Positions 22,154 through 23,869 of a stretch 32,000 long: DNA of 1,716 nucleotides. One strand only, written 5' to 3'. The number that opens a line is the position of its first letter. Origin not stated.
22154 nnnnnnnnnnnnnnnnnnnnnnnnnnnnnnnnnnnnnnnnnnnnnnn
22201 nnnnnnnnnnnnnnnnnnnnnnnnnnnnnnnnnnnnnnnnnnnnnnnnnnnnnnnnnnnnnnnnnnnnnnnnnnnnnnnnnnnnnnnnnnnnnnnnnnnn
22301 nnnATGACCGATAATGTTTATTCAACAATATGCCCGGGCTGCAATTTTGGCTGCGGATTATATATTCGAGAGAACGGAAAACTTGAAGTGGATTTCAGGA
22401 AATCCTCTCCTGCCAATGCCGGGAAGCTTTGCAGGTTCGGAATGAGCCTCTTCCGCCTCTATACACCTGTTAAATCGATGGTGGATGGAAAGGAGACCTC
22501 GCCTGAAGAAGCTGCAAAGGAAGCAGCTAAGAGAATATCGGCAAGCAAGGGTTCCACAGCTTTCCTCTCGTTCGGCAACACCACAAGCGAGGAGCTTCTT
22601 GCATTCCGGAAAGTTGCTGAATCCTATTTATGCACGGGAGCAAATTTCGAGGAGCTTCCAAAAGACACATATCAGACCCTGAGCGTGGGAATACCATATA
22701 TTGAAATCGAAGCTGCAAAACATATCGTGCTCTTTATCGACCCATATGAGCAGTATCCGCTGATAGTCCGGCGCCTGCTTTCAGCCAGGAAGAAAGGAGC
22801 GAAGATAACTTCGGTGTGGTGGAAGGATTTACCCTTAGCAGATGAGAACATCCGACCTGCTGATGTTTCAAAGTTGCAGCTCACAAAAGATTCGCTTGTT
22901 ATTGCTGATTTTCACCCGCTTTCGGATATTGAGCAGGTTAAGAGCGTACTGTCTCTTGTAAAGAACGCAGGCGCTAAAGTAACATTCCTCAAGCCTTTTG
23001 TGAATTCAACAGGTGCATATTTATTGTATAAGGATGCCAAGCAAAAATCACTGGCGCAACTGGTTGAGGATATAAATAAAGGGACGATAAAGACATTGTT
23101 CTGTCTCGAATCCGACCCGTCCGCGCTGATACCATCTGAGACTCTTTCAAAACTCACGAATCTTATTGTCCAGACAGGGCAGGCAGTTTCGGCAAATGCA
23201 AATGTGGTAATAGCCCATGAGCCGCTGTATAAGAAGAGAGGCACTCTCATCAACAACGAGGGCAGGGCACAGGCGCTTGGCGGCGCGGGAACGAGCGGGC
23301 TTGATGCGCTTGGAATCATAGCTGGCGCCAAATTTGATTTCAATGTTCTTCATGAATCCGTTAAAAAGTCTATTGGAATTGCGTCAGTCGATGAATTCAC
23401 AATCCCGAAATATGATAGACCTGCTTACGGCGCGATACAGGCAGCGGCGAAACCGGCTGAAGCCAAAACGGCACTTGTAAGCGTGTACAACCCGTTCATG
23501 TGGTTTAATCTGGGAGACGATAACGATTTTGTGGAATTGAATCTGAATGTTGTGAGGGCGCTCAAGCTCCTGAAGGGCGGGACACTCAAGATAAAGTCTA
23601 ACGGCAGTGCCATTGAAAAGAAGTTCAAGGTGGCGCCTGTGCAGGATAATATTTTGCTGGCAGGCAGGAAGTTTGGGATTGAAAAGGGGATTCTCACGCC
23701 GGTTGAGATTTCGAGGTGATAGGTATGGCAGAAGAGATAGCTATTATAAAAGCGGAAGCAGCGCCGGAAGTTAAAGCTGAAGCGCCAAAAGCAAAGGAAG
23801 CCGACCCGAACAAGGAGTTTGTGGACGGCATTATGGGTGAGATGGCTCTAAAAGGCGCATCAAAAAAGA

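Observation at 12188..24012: Hydrogenase-free, translationally coupled Hdr/MvhD/FrhB/MopB cluster with non-canonical stoichiometry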

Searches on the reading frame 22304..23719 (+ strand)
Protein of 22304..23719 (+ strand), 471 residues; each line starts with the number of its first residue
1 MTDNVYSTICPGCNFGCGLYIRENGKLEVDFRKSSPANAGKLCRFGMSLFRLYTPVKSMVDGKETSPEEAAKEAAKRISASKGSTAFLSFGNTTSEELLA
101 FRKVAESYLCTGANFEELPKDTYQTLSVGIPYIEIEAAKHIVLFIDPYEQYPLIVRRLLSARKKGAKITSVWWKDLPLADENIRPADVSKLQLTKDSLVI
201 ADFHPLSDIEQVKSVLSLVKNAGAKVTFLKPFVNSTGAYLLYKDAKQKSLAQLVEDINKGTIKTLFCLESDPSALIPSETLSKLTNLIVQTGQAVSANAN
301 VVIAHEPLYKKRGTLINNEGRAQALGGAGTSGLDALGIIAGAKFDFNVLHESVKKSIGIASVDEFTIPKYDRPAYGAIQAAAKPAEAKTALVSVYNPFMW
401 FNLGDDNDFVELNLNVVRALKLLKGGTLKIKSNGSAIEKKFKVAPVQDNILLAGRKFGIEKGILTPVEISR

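Call 4: search_protein_families(library=pfam, proteins=[window:22304-23719:+], max_evalue=0.01)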
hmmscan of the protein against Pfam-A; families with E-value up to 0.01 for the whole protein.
window:22304-23719:+ (471 aa): 1 family
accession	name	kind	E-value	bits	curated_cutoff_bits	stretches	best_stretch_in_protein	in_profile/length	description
PF04879.21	Molybdop_Fe4S4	-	8.9e-07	29.2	22.7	1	5-50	3-50/55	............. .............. Fe4S4 domain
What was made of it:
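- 22304..23719 (+): ElpA-like, molybdenum-ligand-less MopB protein (471 aa). It keeps the N-terminal [4Fe-4S] cysteines C10, C13, C17 and C43. The only Pfam hit is Molybdop_Fe4S4 (call 4).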

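Call 13: find_homologous_proteins(query=window:22304-23719:+, max_evalue=0.00001)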
Query window:22304-23719:+ (471 aa): 249 proteins with E <= 0.00001 among 8000 candidates; the best 120 are listed.
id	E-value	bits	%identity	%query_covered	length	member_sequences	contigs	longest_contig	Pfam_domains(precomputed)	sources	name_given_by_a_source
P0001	0.0e+0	1040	100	100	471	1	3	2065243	PF04879.22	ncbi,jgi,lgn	jgi:hypothetical protein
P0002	6.7e-288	973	92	100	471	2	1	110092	PF04879.22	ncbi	ncbi:MAG: hypothetical protein WA102_02525 [Candidatus Methanoperedens sp.]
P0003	6.4e-282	953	91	100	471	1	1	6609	PF00384.28,PF04879.22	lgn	-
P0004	1.2e-279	946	90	100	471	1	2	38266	PF04879.22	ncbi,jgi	jgi:hypothetical protein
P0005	2.8e-279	944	89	99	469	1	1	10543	PF04879.22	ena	-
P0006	7.3e-279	943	89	100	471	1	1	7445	PF04879.22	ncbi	-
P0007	2.6e-277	938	88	100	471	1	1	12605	PF04879.22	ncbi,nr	ncbi:MAG: hypothetical protein O8C63_09255 [Candidatus Methanoperedens sp.]|nr:hypothetical protein 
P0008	5.8e-277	937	89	100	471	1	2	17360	PF04879.22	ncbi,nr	ncbi:MAG: hypothetical protein O8C64_01090 [Candidatus Methanoperedens sp.]|nr:hypothetical protein 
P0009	8.6e-277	936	89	100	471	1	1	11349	PF04879.22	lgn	-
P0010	1.5e-275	932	88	99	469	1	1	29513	PF04879.22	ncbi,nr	ncbi:Uncharacterised protein [uncultured archaeon]|nr:Uncharacterised protein [uncultured archaeon]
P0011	2.8e-275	931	88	100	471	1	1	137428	PF00384.28,PF04879.22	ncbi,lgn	ncbi:MAG: hypothetical protein WCE94_14180 [Candidatus Methanoperedens sp.]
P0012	3.2e-275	931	87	100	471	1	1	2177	PF04879.22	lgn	-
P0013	2.2e-274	928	88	99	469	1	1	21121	PF04879.22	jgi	jgi:hypothetical protein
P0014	2.9e-274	928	87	100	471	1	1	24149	PF00384.28,PF04879.22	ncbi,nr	ncbi:MAG: hypothetical protein OIN85_05555 [Candidatus Methanoperedens sp.]|nr:hypothetical protein 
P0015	5.1e-274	927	86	100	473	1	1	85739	PF04879.22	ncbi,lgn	-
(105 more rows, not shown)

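Call 14: search_solved_structures(query=window:22304-23719:+, max_evalue=1, show_alignments=2)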
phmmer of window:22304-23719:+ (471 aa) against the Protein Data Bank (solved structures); distinct sequences matched with E-value up to 1: 14.
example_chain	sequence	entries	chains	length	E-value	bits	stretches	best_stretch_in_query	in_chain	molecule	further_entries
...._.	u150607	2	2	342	7.3e-08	34.9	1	6-174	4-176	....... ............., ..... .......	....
8rvv_D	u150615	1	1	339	7.6e-08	34.8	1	6-174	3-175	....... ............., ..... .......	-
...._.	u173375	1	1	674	1.1e-06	31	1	7-177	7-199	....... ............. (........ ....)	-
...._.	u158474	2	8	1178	2.8e-06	29.7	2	7-113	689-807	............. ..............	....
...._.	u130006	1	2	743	0.00025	23.3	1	7-168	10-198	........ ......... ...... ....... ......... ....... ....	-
7bkb_D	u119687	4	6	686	0.00035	22.8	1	7-171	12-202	Formate dehydrogenase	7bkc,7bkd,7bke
7awt_G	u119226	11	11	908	0.0073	18.4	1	205-324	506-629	NADH-quinone oxidoreductase | NADH-quinone oxidoreductase subunit G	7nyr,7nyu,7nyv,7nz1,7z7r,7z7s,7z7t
9taj_G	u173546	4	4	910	0.0074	18.4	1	205-324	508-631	NADH-quinone oxidoreductase subunit G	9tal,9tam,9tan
8e9g_G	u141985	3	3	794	0.0091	18.1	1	65-171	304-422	NADH-quinone oxidoreductase subunit G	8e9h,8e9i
7p61_G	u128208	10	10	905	0.017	17.2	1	205-324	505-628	NADH-quinone oxidoreductase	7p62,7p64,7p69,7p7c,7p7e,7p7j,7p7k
7p63_G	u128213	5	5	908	0.017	17.2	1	205-324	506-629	NADH-quinone oxidoreductase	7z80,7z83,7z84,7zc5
9euf_b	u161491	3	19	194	0.46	12.5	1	195-274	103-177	Baseplate protein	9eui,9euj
9vap_A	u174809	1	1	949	0.5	12.4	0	5-171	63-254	Formate dehydrogenase molybdopterin-binding subunit FdhA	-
7bkb_G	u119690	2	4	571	0.92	11.5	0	146-188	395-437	Formylmethanofuran dehydrogenase, subunit A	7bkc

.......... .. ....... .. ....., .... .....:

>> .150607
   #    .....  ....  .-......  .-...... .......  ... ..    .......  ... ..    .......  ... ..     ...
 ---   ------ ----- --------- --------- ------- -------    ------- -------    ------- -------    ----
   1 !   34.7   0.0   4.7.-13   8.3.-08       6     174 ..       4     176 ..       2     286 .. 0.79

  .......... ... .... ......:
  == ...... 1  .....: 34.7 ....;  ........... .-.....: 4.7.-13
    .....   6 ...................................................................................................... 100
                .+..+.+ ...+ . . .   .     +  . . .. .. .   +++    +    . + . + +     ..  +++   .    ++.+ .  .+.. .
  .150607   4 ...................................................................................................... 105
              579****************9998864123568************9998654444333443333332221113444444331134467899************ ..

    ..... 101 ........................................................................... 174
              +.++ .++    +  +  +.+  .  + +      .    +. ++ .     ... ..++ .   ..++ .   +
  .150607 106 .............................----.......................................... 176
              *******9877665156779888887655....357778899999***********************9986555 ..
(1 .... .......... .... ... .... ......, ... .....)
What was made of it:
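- Its best PDB relative is the cofactor-less ElpA (call 14).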

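Call 22: search_solved_structures(query=A1, max_evalue=0.01, show_alignments=5)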
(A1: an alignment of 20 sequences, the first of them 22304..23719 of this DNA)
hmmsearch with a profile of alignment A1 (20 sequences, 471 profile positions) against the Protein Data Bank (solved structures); distinct sequences matched with E-value up to 0.01: 11.
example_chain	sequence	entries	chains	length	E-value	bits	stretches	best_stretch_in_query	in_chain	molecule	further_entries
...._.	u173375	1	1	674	2.8e-13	52.5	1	5-171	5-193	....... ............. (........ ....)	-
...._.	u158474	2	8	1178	4.7e-11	45.2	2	7-173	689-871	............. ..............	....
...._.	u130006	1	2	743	3.9e-08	35.5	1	8-169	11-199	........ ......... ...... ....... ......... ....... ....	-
7bkb_D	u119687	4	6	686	3.6e-07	32.4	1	7-194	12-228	Formate dehydrogenase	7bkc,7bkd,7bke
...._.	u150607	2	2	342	7.6e-07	31.3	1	5-170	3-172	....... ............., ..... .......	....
8rvv_D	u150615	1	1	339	8.5e-07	31.1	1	5-170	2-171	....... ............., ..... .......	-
8rqz_C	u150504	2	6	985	0.0017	20.3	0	7-112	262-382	Probable oxidoreductase YjgC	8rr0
9gzq_A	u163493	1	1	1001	0.0018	20.2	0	7-112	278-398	Probable oxidoreductase YjgC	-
9vap_A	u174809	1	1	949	0.0035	19.2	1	4-171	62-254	Formate dehydrogenase molybdopterin-binding subunit FdhA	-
7awt_G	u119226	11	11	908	0.008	18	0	215-324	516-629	NADH-quinone oxidoreductase | NADH-quinone oxidoreductase subunit G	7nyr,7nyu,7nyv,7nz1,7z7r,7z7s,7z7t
9taj_G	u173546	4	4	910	0.008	18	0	215-324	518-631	NADH-quinone oxidoreductase subunit G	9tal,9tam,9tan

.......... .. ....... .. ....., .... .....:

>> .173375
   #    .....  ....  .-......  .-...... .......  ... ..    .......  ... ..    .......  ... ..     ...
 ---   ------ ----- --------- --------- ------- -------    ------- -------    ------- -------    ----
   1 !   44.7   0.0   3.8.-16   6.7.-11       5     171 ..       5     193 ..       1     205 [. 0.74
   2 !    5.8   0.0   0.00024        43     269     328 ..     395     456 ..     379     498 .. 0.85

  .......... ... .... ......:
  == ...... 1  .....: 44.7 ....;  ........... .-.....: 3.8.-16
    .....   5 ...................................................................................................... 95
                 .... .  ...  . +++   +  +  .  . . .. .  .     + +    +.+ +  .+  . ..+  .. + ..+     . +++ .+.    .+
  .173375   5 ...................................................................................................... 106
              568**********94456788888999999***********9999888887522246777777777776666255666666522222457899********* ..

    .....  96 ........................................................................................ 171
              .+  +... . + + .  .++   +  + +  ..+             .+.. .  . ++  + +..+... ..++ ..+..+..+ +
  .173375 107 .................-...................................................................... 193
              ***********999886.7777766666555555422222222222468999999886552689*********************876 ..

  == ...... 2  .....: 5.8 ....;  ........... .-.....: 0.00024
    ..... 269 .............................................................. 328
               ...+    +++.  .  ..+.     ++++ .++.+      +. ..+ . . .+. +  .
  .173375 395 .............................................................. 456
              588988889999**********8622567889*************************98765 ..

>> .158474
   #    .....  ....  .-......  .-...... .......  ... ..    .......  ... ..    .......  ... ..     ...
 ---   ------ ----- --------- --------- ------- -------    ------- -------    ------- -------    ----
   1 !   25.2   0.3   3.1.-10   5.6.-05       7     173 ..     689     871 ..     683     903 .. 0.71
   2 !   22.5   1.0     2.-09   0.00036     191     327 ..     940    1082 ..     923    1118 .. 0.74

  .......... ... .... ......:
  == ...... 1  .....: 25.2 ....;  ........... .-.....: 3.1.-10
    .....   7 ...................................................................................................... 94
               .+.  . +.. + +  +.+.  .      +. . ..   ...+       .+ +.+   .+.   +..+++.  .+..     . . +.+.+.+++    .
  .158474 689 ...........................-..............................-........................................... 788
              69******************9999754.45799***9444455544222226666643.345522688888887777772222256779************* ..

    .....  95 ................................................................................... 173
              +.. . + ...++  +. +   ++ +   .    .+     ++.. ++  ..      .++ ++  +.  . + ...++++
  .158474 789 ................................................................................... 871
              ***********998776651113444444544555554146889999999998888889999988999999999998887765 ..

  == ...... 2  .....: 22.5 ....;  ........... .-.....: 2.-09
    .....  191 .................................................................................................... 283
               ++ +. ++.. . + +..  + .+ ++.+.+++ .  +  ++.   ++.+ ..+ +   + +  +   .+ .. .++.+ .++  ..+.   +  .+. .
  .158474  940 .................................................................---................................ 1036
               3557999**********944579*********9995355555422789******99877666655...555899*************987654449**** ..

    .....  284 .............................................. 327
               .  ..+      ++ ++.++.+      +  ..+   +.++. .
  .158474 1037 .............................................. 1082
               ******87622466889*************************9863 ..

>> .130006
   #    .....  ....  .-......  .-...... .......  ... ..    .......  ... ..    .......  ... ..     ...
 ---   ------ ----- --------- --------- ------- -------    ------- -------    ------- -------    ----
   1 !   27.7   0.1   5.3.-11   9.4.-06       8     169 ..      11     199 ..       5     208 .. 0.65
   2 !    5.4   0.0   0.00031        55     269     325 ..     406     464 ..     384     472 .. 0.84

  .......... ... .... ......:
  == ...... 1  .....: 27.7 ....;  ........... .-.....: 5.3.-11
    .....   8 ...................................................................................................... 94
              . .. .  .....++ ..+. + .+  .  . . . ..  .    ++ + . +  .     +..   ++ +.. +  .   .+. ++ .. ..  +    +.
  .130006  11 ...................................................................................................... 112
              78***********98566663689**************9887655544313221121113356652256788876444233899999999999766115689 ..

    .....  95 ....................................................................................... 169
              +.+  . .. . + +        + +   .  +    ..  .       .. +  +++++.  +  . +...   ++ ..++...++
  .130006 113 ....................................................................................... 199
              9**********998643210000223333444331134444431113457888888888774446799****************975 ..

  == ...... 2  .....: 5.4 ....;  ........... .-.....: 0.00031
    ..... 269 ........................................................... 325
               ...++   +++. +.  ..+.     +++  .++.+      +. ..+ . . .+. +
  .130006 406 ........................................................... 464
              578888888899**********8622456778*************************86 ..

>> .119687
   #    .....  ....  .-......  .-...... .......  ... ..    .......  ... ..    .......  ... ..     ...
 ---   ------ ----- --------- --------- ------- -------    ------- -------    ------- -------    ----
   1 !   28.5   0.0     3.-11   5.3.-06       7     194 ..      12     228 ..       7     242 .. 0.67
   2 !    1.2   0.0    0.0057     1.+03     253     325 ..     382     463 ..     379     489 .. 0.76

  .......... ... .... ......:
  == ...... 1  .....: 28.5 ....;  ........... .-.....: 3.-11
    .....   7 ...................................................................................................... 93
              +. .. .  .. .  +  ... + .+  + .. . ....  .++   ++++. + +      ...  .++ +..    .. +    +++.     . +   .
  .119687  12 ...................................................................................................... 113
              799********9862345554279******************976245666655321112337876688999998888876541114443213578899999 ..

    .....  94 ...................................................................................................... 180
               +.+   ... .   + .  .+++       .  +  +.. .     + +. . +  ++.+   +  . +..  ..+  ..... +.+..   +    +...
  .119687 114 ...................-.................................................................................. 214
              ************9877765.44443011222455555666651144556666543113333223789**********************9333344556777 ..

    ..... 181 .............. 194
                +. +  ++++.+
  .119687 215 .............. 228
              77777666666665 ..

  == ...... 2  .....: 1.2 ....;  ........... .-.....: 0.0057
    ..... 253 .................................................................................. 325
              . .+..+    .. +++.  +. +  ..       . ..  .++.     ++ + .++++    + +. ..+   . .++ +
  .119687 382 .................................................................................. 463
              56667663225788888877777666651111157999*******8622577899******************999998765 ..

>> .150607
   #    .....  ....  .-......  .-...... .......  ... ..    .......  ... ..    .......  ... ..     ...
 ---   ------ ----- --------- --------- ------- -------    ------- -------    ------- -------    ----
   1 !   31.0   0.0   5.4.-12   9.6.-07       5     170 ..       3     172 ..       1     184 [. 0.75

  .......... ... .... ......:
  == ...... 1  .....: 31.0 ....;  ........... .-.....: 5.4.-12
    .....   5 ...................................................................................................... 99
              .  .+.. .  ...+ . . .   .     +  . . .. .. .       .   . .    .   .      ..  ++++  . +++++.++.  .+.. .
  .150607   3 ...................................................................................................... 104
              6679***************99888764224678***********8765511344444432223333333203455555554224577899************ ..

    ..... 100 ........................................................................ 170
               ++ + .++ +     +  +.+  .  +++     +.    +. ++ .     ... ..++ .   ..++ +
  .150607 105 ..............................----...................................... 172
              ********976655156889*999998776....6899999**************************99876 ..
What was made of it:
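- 22304..23719 (+): Best PDB matches are ElpA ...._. and FdhA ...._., over the N-terminal ~170 residues only (calls 14, 22).
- It matches FdhA only over the first ~170 residues (calls 14, 22).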

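Call 36: predict_structure(alignment_id=A1)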
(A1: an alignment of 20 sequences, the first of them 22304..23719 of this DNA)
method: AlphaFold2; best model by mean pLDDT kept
length: 471 residues; sequences in the alignment: 20
mean_pLDDT: 41.4   pTM: 0.32
mean pLDDT of the five models: 41.4, 38.2, 37.9, 34.4, 31.8
residues with pLDDT >= 90: 1; 70-90: 54; 50-70: 72; < 50: 344
segments of 3 or more residues with pLDDT < 50: 1-65, 67-72, 74-131, 148-150, 203-209, 229-248, 267-270, 289-295, 300-471
pLDDT, mean of each block of 10 residues (from residue 1): 25 28 25 26 27 36 48 44 28 27 24 26 29 68 63 63 84 72 78 76 45 59 56 26 41 71 52 63 57 47 36 33 28 26 33 41 36 24 23 25 31 35 42 37 34 27 26 25
secondary structure, 60 per line:
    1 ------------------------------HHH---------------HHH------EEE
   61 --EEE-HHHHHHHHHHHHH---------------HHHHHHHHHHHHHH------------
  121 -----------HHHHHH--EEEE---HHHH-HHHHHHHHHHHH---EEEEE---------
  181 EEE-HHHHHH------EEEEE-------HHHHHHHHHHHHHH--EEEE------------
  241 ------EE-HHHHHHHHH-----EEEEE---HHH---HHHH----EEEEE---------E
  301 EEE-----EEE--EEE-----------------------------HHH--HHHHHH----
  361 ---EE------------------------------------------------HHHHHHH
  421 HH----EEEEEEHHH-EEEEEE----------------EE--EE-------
elements in order: E58-60 E63-65 H67-79 H95-108 H132-137 E140-143 H147-150 H152-163 E167-171 E181-183 H185-190 E197-201 H209-222 E225-228 H250-258 E264-268 H278-281 E286-290 E300-303 E309-311 E314-316 H351-356 H414-422 E427-432 E437-442
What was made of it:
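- My alignment around the ligand position has low confidence, and my AF2 model of the MopB protein failed (pLDDT 41; call 36).
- Tried and rejected: With 20 close homologues the model had mean pLDDT 41 (call 36).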

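Call 37: search_protein_families(library=ncbifam, proteins=[window:22304-23719:+], max_evalue=0.00001)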
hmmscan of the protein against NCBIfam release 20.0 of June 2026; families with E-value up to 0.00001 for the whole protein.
window:22304-23719:+ (471 aa): 2 families
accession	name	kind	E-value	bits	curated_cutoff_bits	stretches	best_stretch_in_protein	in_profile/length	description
TIGR01973.1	NuoG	equivalog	5.8e-10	38.6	470.05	0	211-330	469-591/606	NADH-quinone oxidoreductase subunit NuoG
TIGR01591.1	Fdh-alpha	equivalog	9.3e-10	37.2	666.25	1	8-171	1-190/672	formate dehydrogenase subunit alpha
